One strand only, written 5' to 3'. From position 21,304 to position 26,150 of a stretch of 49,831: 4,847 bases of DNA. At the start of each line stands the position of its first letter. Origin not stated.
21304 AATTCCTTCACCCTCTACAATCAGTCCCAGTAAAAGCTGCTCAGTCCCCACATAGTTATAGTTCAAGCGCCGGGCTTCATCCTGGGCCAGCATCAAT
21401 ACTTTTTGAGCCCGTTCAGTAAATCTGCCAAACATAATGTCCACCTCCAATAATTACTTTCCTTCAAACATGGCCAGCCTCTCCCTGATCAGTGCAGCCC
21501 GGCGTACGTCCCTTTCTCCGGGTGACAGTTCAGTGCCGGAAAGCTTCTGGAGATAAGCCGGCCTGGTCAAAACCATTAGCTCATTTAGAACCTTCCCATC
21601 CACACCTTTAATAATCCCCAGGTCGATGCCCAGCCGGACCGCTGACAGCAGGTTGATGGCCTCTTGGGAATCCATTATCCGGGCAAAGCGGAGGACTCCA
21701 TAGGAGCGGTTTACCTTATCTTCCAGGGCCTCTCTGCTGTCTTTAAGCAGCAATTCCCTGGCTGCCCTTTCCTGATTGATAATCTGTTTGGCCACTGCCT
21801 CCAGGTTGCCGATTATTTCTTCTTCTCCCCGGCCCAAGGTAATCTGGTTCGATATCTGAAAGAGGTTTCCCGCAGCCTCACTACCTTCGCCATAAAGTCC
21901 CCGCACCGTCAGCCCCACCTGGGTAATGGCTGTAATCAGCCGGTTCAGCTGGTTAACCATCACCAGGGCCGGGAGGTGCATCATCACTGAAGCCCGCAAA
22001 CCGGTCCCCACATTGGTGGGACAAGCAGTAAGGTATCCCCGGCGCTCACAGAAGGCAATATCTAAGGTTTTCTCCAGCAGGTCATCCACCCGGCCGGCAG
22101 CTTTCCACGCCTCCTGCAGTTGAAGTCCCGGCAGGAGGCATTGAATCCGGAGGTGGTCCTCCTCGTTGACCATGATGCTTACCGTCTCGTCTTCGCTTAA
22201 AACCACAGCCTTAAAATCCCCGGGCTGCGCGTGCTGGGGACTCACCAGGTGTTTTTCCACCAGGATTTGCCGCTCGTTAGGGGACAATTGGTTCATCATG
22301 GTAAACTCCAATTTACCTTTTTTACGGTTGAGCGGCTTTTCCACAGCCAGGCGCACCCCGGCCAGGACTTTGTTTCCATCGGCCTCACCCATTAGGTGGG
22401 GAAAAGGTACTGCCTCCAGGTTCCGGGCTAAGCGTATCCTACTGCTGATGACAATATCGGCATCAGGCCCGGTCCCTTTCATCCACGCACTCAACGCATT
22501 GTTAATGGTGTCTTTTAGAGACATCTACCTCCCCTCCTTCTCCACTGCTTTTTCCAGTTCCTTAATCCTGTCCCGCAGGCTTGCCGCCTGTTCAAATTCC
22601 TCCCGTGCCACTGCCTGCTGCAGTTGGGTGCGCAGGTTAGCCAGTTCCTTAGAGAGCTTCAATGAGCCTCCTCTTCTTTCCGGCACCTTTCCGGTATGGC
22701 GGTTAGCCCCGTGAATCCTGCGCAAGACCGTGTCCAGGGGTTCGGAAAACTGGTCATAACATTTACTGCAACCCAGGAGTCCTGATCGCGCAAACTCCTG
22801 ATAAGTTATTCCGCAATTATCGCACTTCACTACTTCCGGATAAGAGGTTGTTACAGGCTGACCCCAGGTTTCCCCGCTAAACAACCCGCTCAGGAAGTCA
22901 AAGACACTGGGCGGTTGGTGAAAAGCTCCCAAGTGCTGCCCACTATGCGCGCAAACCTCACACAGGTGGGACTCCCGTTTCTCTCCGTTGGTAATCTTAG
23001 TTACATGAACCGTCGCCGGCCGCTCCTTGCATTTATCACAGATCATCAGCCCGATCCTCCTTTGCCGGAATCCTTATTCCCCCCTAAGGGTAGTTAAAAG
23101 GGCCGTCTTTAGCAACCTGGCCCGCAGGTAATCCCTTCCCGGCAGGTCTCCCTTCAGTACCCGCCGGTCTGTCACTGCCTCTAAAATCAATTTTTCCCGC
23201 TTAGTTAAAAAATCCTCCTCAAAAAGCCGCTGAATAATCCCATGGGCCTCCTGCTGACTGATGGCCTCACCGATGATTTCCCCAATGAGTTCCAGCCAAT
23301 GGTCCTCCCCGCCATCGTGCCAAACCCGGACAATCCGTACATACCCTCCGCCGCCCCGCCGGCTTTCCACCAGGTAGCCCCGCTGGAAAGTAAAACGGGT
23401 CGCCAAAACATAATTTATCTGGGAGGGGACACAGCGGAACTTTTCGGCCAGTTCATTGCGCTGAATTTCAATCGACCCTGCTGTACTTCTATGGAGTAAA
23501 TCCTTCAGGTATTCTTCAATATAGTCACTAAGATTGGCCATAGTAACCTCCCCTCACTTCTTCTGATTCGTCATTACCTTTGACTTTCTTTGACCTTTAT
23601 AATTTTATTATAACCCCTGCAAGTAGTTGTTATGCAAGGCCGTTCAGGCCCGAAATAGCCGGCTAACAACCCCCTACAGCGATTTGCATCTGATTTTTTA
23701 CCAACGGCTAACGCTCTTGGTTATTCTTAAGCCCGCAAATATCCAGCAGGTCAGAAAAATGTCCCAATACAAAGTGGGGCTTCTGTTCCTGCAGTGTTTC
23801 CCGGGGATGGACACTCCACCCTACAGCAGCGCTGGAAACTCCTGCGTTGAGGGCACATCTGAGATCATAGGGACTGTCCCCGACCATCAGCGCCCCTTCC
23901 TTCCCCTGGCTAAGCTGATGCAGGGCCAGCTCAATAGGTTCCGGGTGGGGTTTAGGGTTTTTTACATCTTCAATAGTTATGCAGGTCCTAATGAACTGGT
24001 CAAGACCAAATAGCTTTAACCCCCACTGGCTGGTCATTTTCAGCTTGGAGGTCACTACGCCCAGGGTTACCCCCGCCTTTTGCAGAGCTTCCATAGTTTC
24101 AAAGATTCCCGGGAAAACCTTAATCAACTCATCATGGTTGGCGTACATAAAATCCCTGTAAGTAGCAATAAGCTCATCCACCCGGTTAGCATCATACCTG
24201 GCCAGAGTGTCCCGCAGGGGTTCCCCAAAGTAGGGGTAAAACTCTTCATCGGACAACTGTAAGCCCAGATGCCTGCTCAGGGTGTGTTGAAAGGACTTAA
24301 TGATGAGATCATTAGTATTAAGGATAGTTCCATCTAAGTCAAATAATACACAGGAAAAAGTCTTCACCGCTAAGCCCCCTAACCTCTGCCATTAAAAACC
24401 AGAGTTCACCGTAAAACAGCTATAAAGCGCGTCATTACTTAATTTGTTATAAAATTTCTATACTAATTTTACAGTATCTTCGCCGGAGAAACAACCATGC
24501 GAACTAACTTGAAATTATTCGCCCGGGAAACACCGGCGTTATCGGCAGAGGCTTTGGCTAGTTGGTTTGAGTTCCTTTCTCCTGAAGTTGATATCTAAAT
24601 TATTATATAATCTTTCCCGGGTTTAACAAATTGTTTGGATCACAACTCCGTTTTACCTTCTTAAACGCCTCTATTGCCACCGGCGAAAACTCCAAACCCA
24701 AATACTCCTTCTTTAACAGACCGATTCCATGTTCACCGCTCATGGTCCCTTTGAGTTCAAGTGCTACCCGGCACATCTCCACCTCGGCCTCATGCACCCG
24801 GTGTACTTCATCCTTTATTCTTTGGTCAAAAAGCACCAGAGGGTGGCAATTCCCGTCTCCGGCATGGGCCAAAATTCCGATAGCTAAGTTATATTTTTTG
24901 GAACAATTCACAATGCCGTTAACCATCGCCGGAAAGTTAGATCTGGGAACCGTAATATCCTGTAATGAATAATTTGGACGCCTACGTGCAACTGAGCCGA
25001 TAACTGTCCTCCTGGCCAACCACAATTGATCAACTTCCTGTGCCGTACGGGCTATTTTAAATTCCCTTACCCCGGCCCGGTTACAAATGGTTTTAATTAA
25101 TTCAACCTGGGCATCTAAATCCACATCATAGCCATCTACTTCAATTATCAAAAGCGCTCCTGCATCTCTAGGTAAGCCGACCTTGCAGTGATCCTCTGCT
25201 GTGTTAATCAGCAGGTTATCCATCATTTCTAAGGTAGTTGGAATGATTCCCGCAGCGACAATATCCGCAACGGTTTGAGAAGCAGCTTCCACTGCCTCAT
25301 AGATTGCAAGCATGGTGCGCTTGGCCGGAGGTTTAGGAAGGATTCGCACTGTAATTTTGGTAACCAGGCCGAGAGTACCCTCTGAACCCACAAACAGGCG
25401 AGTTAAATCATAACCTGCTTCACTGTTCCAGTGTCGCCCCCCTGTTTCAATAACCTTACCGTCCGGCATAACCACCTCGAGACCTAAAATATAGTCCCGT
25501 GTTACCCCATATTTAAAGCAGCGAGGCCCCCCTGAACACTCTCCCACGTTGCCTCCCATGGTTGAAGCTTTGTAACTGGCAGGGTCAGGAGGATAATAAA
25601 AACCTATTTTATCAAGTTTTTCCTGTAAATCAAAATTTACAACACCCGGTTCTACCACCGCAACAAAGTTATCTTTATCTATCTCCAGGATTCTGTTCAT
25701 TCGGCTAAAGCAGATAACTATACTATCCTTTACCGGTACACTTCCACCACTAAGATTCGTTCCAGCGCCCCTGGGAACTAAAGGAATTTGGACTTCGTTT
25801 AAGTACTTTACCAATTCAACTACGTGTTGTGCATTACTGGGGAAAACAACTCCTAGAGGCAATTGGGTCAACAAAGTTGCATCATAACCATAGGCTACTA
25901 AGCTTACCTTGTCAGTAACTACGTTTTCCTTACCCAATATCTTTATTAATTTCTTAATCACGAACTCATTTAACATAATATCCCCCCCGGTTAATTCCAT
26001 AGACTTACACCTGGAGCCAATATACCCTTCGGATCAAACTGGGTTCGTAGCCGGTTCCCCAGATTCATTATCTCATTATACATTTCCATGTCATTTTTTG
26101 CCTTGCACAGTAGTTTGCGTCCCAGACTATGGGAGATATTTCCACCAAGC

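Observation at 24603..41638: Sigma-54-controlled 14-gene operon joining a corrinoid methyltransferase module to acid-sugar/C2-type carbon enzymes: candidate undescribed demethylation-coupled catabolic system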

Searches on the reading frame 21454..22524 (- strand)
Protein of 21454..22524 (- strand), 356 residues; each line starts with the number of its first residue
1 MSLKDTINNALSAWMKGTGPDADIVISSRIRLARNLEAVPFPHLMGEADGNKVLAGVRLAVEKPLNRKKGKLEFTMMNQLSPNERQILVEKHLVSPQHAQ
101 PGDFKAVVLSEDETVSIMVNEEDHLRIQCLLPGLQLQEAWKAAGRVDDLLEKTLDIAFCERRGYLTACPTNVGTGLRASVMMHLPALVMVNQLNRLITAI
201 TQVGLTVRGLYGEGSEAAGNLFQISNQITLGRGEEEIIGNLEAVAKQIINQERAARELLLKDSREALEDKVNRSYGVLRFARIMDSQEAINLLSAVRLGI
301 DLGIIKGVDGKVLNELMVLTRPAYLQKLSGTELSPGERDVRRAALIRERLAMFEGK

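Call 57: search_protein_families(library=pfam, proteins=[window:21454-22524:-], max_evalue=0.00001)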
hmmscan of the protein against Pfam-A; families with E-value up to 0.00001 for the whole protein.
window:21454-22524:- (356 aa): 1 family
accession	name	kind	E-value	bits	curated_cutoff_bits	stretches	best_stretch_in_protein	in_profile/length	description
PF00217.24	ATP-gua_Ptrans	-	2.7e-74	249.4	22.4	1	67-254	14-202/203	ATP:guanido phosphotransferase, C-terminal catalytic domain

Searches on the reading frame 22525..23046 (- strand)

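Call 57: search_protein_families(library=pfam, proteins=[window:22525-23046:-], max_evalue=0.00001)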
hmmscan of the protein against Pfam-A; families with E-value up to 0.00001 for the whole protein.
window:22525-23046:- (173 aa): 1 family
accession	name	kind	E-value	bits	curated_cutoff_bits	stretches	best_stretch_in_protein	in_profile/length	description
PF02151.25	UVR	-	8.2e-10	38.6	21.5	1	133-166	2-35/36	UvrB/uvrC motif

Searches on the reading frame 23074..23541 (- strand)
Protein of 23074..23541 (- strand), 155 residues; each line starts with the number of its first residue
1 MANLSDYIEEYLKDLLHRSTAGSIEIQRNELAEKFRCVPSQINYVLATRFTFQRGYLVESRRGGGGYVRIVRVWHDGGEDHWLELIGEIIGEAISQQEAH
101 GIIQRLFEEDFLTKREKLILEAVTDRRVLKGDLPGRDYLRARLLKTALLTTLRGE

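Call 57: search_protein_families(library=pfam, proteins=[window:23074-23541:-], max_evalue=0.00001)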
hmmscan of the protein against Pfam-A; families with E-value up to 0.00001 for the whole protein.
window:23074-23541:- (155 aa): 2 families
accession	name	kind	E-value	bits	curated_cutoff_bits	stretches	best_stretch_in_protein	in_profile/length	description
PF05848.17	CtsR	-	7.9e-37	125.5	23.1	1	3-73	1-71/72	CtsR N-terminal HTH domain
PF17727.6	CtsR_C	-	4.6e-22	78.5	23.8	1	82-148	5-71/72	CtsR C-terminal dimerization domain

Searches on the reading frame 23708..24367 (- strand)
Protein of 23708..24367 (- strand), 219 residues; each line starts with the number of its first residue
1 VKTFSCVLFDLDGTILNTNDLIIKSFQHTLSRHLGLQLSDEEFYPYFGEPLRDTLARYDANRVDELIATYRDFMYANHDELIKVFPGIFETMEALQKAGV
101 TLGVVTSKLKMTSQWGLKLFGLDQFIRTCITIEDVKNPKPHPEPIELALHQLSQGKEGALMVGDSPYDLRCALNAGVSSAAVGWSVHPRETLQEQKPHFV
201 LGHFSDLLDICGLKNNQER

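Call 4: search_protein_families(library=pfam, proteins=[window:23708-24367:-])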
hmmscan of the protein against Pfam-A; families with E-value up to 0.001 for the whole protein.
window:23708-24367:- (219 aa): 4 families
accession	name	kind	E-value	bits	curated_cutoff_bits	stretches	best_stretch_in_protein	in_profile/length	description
PF13419.12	HAD_2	-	8.5e-50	169.8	23.8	1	7-182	1-178/178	Haloacid dehalogenase-like hydrolase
PF00702.32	Hydrolase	-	8.3e-23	82.2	26.4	1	6-176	3-191/191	haloacid dehalogenase-like hydrolase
PF12710.13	HAD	-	1.2e-12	49.1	27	1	7-172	1-188/189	haloacid dehalogenase-like hydrolase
PF13242.12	Hydrolase_like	-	5.4e-10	39.5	22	1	139-207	4-75/75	HAD-hyrolase-like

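Call 6: search_protein_families(library=ncbifam, proteins=[window:23708-24367:-], max_evalue=0.00001)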
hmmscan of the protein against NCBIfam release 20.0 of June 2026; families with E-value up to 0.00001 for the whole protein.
window:23708-24367:- (219 aa): 30 families (the best 25 are shown)
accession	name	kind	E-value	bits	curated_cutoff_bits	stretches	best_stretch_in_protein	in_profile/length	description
NF009804.0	PRK13288.1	equivalog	4.9e-74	248.4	218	1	5-214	4-213/215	pyrophosphatase PpaX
TIGR01449.2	PGP_bact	equivalog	2e-27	96.1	180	1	7-209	1-211/213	phosphoglycolate phosphatase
NF009695.0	PRK13222.1-2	equivalog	4.3e-24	85.3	225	1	2-211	4-222/226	phosphoglycolate phosphatase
NF009697.0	PRK13222.1-4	equivalog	8.2e-23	80.9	327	1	3-216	6-227/232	phosphoglycolate phosphatase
TIGR01454.1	AHBA_synth_RP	hypoth_equivalog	3.3e-22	79.2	246.65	1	7-211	1-203/205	AHBA synthesis associated protein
NF009694.0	PRK13222.1-1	equivalog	2.6e-20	72.8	415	1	78-217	106-245/252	phosphoglycolate phosphatase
TIGR02253.1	CTE7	subfamily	5.2e-19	68.9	169.75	1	6-208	4-221/221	TIGR02253 family HAD-type hydrolase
TIGR02254.1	YjjG_YfnB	equivalog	1.2e-17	64.1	159.9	1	64-209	82-221/223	YjjG family noncanonical pyrimidine nucleotidase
NF009696.0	PRK13222.1-3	equivalog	2.5e-16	60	359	1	5-210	4-215/223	N-acetylmuramic acid 6-phosphate phosphatase MupP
TIGR02009.1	PGMB-YQAB-SF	subfamily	3.8e-16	59.8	153.35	1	5-181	2-185/186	beta-phosphoglucomutase family hydrolase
NF053653.1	InDiPhoBT2121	equivalog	7.2e-16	58.4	245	1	5-208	2-212/216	inorganic diphosphatase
NF009698.0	PRK13223.1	equivalog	8.6e-16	57.9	466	1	7-212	16-230/272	phosphoglycolate phosphatase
NF009700.0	PRK13226.1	equivalog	1.2e-15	57.9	342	1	6-186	14-198/229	phosphoglycolate phosphatase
NF053830.1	RUBPPhHalo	equivalog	1.4e-12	47.8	330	1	41-210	65-233/234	ribulose-1,5-bisphosphate 5-phosphatase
TIGR03351.1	PhnX-like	hypoth_equivalog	5e-12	46.3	218.9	1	6-209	3-217/220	phosphonatase-like hydrolase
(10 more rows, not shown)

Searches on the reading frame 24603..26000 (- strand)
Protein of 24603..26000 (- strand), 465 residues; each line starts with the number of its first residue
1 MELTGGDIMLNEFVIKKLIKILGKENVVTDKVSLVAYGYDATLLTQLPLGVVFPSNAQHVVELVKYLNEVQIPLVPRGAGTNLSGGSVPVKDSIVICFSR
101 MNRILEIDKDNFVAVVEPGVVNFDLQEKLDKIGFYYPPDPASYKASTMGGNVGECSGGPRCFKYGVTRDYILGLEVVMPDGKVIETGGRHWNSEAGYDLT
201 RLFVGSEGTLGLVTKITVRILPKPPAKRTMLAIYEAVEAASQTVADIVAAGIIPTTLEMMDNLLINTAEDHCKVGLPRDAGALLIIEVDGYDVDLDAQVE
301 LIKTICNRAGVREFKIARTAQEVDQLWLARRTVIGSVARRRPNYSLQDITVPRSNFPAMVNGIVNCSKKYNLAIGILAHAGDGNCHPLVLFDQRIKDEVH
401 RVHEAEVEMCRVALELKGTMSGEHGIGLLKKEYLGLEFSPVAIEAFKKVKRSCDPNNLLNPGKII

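Call 4: search_protein_families(library=pfam, proteins=[window:24603-26000:-])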
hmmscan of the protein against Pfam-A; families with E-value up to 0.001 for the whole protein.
window:24603-26000:- (465 aa): 2 families
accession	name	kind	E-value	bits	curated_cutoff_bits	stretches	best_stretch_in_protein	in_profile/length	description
PF02913.24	FAD-oxidase_C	-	1.1e-64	219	21.2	1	223-464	1-248/248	FAD linked oxidases, C-terminal domain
PF01565.28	FAD_binding_4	-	9.8e-43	145.6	26.4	1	48-187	1-139/139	FAD binding domain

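Call 6: search_protein_families(library=ncbifam, proteins=[window:24603-26000:-], max_evalue=0.00001)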
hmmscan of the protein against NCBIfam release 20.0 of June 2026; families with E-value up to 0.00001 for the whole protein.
window:24603-26000:- (465 aa): 8 families
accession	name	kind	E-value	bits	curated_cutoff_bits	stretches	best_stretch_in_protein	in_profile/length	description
TIGR00387.1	glcD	equivalog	2.8e-154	513.9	567.9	1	51-463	1-413/413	glycolate oxidase subunit GlcD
NF008408.0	PRK11230.1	equivalog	1.4e-113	380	897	1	14-465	21-472/499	glycolate oxidase subunit GlcD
NF049975.1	2HglutDHaseYdiJ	equivalog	7.2e-46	156.5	1350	2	26-187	30-193/1018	D-2-hydroxyglutarate dehydrogenase YdiJ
NF008439.0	PRK11282.1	equivalog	1.3e-26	93.3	284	1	57-241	8-191/358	glycolate oxidase subunit GlcE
TIGR01678.1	FAD_lactone_ox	subfamily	5e-12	45.5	396.8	1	45-227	12-185/438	sugar 1,4-lactone oxidase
NF053785.1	DcplphribOxDprE1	equivalog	6.9e-07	28.8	500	1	55-222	22-182/449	decaprenylphosphoryl-beta-D-ribose oxidase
NF008387.0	PRK11183.1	equivalog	1.2e-06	27.4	391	1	11-133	8-134/570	D-lactate dehydrogenase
NF041227.1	BagG_FevA2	exception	5e-06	25.4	850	1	55-223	53-210/455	bagremycin/ferroverdin biosynthesis FAD-dependent oxygenase BagG/FevA2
